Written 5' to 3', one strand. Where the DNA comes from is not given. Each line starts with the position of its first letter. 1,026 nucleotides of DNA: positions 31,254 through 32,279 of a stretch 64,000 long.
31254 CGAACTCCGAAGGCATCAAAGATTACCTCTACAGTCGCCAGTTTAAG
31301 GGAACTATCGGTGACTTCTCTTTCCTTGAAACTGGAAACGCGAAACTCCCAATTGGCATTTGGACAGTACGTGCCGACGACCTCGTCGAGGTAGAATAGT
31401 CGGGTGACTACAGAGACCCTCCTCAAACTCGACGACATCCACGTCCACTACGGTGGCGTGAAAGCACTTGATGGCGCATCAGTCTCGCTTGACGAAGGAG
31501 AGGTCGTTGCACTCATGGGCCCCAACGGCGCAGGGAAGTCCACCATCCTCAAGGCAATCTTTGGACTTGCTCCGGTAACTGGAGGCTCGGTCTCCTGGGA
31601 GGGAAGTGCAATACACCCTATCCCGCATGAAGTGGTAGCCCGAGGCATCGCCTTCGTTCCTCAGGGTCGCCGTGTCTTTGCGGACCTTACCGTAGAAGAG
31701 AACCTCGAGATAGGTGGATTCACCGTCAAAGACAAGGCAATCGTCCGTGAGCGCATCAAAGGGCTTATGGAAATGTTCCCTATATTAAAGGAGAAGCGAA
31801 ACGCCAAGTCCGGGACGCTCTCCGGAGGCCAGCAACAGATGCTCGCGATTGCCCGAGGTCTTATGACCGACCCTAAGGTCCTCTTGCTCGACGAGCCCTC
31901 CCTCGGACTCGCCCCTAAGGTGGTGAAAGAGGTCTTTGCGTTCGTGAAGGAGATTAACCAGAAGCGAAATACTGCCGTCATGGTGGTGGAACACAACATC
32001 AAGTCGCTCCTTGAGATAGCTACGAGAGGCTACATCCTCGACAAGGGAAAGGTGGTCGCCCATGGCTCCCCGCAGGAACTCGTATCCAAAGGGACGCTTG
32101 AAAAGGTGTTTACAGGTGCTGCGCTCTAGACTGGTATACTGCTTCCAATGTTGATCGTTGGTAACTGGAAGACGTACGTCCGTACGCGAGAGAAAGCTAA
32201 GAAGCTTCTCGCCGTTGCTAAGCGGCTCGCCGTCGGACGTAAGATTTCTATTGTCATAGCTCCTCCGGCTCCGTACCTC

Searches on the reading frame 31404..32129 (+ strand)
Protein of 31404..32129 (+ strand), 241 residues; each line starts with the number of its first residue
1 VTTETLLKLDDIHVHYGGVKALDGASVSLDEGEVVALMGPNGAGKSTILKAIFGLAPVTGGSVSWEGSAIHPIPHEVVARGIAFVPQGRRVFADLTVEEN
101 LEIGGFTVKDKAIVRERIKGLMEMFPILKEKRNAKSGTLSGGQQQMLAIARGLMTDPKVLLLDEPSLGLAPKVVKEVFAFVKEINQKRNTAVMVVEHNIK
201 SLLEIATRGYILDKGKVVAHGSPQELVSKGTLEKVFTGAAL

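Call 47: search_protein_families(library=pfam, proteins=[window:31404-32129:+], max_evalue=0.001)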
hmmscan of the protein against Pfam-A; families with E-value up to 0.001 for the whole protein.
window:31404-32129:+ (241 aa): 5 families
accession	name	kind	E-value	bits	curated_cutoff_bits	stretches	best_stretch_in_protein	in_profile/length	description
PF00005.33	ABC_tran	-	1.9e-34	119.7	25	1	22-166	1-136/137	ABC transporter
PF13304.12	AAA_21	-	9.4e-12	46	27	2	35-72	2-42/304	AAA domain, putative AbiEii toxin, Type IV TA system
PF02463.25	SMC_N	-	1e-07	32.1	40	1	18-55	9-48/220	RecF/RecN/SMC N terminal domain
PF13555.12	AAA_29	-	4.9e-05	23.4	27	1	22-53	12-43/61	P-loop containing region of AAA domain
PF13476.12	AAA_23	-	0.00014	23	27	1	20-53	8-40/201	AAA domain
